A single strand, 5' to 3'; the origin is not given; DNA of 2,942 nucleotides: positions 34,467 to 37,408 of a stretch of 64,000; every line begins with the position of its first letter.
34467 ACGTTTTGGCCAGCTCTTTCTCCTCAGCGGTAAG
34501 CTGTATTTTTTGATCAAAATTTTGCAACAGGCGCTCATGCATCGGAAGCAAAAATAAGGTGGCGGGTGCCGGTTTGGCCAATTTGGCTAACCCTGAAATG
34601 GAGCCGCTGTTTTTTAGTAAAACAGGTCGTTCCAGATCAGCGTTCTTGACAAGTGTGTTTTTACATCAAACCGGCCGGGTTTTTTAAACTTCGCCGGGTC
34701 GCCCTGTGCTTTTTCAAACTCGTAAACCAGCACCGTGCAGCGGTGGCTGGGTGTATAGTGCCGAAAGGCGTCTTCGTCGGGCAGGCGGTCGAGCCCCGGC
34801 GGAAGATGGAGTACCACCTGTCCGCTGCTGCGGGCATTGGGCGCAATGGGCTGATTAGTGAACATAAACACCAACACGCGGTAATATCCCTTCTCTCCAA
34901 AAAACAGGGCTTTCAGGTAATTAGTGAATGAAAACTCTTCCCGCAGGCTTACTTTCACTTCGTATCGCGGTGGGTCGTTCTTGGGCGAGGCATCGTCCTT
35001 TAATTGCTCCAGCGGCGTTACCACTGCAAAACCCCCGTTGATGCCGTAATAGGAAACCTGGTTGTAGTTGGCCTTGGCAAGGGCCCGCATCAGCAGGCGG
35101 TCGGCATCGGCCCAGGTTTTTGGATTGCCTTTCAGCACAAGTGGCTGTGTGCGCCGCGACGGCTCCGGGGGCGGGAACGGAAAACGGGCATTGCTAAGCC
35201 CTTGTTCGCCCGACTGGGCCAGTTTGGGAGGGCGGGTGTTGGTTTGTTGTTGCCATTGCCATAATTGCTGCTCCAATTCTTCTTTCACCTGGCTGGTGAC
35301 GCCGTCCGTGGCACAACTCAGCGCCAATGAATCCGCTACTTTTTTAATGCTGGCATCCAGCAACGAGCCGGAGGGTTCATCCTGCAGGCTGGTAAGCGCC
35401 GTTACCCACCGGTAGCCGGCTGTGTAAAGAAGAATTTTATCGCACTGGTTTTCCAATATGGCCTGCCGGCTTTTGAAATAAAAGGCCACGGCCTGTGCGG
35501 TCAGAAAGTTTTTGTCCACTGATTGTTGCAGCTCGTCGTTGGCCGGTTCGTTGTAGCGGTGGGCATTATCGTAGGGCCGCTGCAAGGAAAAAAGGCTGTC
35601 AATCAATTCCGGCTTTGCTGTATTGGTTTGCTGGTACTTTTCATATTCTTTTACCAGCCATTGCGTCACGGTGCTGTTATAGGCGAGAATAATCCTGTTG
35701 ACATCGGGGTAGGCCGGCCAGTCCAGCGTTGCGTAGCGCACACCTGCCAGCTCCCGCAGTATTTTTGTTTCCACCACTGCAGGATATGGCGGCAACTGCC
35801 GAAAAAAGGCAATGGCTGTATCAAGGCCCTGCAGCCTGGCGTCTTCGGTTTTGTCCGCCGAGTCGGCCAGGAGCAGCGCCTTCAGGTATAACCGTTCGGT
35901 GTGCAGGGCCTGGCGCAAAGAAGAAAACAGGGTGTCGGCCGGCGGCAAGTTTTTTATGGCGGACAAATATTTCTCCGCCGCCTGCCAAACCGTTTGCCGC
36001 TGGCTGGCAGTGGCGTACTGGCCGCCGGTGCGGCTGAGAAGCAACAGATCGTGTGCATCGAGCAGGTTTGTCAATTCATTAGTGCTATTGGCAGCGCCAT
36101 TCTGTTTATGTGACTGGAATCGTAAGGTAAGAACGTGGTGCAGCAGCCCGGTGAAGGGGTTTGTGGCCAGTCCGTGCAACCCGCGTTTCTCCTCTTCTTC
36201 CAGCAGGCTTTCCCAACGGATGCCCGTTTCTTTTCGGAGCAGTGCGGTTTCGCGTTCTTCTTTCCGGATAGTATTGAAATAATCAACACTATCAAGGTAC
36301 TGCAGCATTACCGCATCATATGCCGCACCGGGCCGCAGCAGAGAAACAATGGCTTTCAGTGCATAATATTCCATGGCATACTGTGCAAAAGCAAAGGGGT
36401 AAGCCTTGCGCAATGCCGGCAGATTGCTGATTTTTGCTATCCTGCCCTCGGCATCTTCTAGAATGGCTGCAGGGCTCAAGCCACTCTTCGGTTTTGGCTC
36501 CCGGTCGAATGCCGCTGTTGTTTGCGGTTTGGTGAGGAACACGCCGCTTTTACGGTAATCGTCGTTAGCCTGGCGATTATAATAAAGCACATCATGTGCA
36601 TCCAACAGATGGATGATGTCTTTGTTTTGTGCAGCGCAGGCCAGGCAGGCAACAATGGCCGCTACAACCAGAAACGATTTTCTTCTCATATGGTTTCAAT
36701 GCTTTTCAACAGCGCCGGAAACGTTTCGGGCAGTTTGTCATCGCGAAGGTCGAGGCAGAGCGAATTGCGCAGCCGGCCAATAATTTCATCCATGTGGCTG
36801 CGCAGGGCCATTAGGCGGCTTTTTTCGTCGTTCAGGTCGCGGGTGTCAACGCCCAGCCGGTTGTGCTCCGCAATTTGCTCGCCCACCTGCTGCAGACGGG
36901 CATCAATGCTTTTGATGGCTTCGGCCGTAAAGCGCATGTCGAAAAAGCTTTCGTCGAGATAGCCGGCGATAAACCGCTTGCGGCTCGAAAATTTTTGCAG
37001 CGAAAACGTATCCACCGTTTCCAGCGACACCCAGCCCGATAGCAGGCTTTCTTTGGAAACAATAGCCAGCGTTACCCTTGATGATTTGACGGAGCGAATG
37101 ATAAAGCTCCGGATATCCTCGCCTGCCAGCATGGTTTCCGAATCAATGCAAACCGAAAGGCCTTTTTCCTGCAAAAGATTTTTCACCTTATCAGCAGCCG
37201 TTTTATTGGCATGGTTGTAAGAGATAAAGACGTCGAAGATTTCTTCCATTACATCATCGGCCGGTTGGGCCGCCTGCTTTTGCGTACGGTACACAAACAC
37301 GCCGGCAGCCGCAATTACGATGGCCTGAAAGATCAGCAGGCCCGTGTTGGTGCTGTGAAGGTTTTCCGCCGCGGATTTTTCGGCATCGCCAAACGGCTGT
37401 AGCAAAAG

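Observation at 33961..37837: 4TM-TIR protein coupled to a 691-aa exported orphan protein and followed by a cNMP-binding regulator: candidate undescribed TIR cassette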

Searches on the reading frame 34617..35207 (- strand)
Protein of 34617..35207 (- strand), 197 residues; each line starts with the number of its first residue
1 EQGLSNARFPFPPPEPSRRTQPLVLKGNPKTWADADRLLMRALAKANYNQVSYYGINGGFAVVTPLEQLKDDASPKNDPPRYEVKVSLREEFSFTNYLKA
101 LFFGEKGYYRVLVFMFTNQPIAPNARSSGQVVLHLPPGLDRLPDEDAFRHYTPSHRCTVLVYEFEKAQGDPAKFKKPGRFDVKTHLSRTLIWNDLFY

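Call 25: find_homologous_proteins(query=window:34617-35207:-, max_evalue=1e-10)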
Query window:34617-35207:- (197 aa): 2 proteins with E <= 1e-10 among 76 candidates.
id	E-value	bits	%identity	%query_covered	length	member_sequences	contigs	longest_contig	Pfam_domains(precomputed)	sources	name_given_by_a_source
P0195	1.8e-61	226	55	96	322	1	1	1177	-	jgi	jgi:hypothetical protein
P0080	1.4e-28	118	37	98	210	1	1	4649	-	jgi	jgi:hypothetical protein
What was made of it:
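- Tried and rejected: With the C-domain alone it found 2 hits (call 25).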

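Call 28: search_solved_structures(query=A2, max_evalue=1)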
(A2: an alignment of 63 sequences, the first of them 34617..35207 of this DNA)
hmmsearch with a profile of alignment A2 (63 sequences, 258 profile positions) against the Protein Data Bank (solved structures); distinct sequences matched with E-value up to 1: 0.
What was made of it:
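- Tried and rejected: PDB sequence-profile search with the C-dom alignment returned no hits (call 28).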

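Call 38: predict_structure(alignment_id=A2)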
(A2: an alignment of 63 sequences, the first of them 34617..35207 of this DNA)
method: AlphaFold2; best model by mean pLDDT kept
length: 197 residues; sequences in the alignment: 63
mean_pLDDT: 90.2   pTM: 0.88
mean pLDDT of the five models: 90.2, 90.0, 89.3, 88.5, 88.5
residues with pLDDT >= 90: 146; 70-90: 30; 50-70: 17; < 50: 4
segments of 3 or more residues with pLDDT < 50: none
pLDDT, mean of each block of 10 residues (from residue 1): 62 93 97 98 96 93 96 95 83 85 95 96 67 69 95 97 97 96 98 96
secondary structure, 60 per line:
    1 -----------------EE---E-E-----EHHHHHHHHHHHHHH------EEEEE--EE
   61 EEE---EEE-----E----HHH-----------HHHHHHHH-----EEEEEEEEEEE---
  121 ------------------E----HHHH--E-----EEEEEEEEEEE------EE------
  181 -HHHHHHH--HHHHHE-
elements in order: H32-45 E52-56 E59-63 E67-69 H94-101 E107-117 H144-147 E156-166 H182-188 H191-195
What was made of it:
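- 34617..35192 (-): Conserved C-terminal domain, 'C-dom' (residues ~500-691). Motifs: FPFPPP (35166-35183), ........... (35004-35036), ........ (34866-34889), LVYEFE (34713-34730) and THL (34644-34658). AF2 model pLDDT 90.2, pTM 0.88 (call 38).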

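Call 41: fold_search(model_id=the predicted structure, library=pdb)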
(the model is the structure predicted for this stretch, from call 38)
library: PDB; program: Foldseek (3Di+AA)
matches with E <= 10: 408; with E <= 0.001: 0
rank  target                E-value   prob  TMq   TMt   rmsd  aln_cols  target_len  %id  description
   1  8rvq_C                1.8e-01  0.04  0.13  0.11  18.7       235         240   12  20S proteasome from pre1-1 (released 2024-09-11)
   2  8rvq_Q                2.1e-01  0.04  0.13  0.11  18.5       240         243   10  20S proteasome from pre1-1 (released 2024-09-11)
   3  8bgg_B                3.0e-01  0.02  0.10  0.08  20.3       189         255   10  Cryo-EM structure of SARS-CoV-2 spike (Omicron BA.1 variant) in complex with nanobody W25 (map 5, focus refinement on  (released 2023-03-08)
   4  8rvl_C                4.6e-01  0.02  0.12  0.11  18.1       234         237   10  Proteasomal late precursor complex from pre1-1 (released 2024-09-11)
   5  6j9f_B                5.5e-01  0.02  0.16  0.16  23.6       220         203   10  Cryo-EM structure of Xanthomonos oryzae transcription elongation complex with the bacteriophage protein P7 (released 2019-07-17)
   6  5nif_C                5.5e-01  0.02  0.14  0.12  17.9       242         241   11  Yeast 20S proteasome in complex with Blm-pep activator (released 2017-08-02)
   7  4cr2_C                5.9e-01  0.01  0.11  0.10  17.9       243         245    9  Deep classification of a large cryo-EM dataset defines the conformational landscape of the 26S proteasome (released 2014-04-02)
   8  4nnn_E                6.6e-01  0.02  0.14  0.13  18.4       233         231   12  yCP in complex with MG132 (released 2014-02-12)
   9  3unb_A                6.6e-01  0.01  0.13  0.11  18.8       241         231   10  Mouse constitutive 20S proteasome in complex with PR-957 (released 2012-02-29)
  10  8t0m_F                7.0e-01  0.02  0.12  0.11  17.6       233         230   11  Proteasome 20S core particle from Pre1-1 Pre4-1 Double mutant (released 2023-09-06)
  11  7r17_C                7.0e-01  0.01  0.11  0.04  20.0       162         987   11  Beta Variant SARS-CoV-2 Spike with 2 Erect RBDs (released 2022-03-09)
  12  3st6_A                7.5e-01  0.05  0.22  0.12  15.5       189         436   12  Structure of a M. tuberculosis Synthase, MbtI, in Complex with an Isochorismate Analogue Inhibitor (released 2012-05-30)
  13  1ryp_F                7.5e-01  0.02  0.13  0.11  17.7       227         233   10  CRYSTAL STRUCTURE OF THE 20S PROTEASOME FROM YEAST AT 2.4 ANGSTROMS RESOLUTION (released 1998-04-15)
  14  7z6h_A                7.9e-01  0.06  0.18  0.15  16.7       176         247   11  Structure of DNA-bound human RAD17-RFC clamp loader and 9-1-1 checkpoint clamp (released 2022-05-04)
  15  8t0m_C                9.5e-01  0.02  0.14  0.12  17.7       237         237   11  Proteasome 20S core particle from Pre1-1 Pre4-1 Double mutant (released 2023-09-06)
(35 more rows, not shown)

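Call 75: fold_search(model_id=the predicted structure, library=viral)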
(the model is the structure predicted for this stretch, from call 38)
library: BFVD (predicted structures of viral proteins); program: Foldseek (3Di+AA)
matches with E <= 10: 283; with E <= 0.001: 0
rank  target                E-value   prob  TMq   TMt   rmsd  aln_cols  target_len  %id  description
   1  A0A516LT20            1.5e-01  0.07  0.20  0.11  21.7       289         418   10  (no name in the UniProt tables at hand)
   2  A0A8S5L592            2.5e-01  0.03  0.13  0.07  18.8       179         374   12  Maturation protein [ssRNA phage SRR6960551_3]
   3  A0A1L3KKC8            2.7e-01  0.08  0.21  0.05  11.9       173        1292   13  (no name in the UniProt tables at hand)
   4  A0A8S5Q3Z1            3.2e-01  0.11  0.18  0.28  13.2       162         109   10  Uncharacterized protein [Myoviridae sp. ctMYT7]
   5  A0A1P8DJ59            4.9e-01  0.08  0.24  0.21  15.7       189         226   10  (no name in the UniProt tables at hand)
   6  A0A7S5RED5            4.9e-01  0.03  0.10  0.09  12.5        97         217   12  (no name in the UniProt tables at hand)
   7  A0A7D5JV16            5.2e-01  0.02  0.11  0.12  19.3       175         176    8  (no name in the UniProt tables at hand)
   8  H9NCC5                6.2e-01  0.02  0.11  0.09  18.5       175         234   11  (no name in the UniProt tables at hand)
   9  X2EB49                6.2e-01  0.02  0.12  0.07  14.9       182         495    7  Polymerase PA (Fragment) [Influenza B virus (B/New York/1299/2011)]
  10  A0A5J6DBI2            6.5e-01  0.04  0.16  0.10  15.5       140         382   11  Uncharacterized protein [Erwinia phage pEp_SNUABM_01]
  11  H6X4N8                7.0e-01  0.02  0.13  0.13  16.9       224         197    9  Uncharacterized protein [Klebsiella phage vB_KleM_RaK2]
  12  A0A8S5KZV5            8.8e-01  0.04  0.15  0.07  20.1        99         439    9  Maturation protein [ssRNA phage SRR6960803_6]
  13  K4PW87                9.4e-01  0.02  0.16  0.11  16.0       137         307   14  Uncharacterized protein [Edwardsiella phage IW-1]
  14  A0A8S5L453            1.0e+00  0.02  0.12  0.06  21.7       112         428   10  Maturation protein [ssRNA phage SRR5467091_13]
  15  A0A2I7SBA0            1.1e+00  0.02  0.16  0.14  15.8       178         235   12  (no name in the UniProt tables at hand)
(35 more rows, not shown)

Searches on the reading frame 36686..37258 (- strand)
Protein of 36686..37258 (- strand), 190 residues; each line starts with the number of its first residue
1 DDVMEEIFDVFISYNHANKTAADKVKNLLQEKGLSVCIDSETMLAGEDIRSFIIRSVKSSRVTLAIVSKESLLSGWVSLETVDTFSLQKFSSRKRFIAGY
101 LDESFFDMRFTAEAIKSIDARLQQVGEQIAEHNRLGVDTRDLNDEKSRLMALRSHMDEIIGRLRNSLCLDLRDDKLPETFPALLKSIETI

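Call 52: search_solved_structures(query=window:36686-37258:-, max_evalue=0.01, show_alignments=4)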
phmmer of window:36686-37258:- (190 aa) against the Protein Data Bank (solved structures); distinct sequences matched with E-value up to 0.01: 3.
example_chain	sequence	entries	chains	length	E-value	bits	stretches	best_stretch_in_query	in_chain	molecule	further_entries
7jlv_A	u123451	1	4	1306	0.0047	20.2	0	8-86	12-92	Disease resistance protein Roq1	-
7jlu_A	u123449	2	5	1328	0.0048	20.2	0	8-86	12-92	Disease resistance protein Roq1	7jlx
4lzp_B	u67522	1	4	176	0.0092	19.3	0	5-110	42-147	Putative uncharacterized protein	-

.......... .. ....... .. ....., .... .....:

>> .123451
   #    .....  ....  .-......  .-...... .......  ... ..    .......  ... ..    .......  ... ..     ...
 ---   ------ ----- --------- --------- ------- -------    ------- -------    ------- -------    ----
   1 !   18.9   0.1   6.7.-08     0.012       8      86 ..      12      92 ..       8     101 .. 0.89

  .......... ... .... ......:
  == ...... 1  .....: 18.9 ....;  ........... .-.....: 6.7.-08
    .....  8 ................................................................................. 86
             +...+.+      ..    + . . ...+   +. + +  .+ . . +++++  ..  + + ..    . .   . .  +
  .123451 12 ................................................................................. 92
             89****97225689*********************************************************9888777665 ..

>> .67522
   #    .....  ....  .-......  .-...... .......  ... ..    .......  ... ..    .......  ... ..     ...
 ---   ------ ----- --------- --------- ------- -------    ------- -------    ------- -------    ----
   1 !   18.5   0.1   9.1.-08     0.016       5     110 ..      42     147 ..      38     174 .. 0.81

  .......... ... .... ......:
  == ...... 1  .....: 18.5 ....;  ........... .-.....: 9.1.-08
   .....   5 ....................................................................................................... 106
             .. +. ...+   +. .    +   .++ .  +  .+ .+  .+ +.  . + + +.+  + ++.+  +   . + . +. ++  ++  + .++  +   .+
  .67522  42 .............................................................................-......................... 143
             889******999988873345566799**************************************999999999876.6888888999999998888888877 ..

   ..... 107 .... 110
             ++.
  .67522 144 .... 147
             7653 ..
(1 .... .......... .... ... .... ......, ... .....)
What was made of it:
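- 36896..37231 (-): TIR domain (ORF residues 203-314), predicted to be cytoplasmic. Matches in the PDB to the Roq1 TIR and TcpB (call 52).
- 37019..37021 (-): Codon of the putative catalytic Glu (ORF residue 273; residue 227 counted from Met-47) in 'GWVSLE'. Aligns with Roq1 E86 and with the TcpB Glu (call 52).
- On TIR domain (enzymatic NADase subclass): 'GWVSLE' aligns with 'TWCLEE' of Roq1 (E86) and with the TcpB Glu (call 52).
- Checked: It aligns with Roq1 E86 and with the TcpB Glu (call 52).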
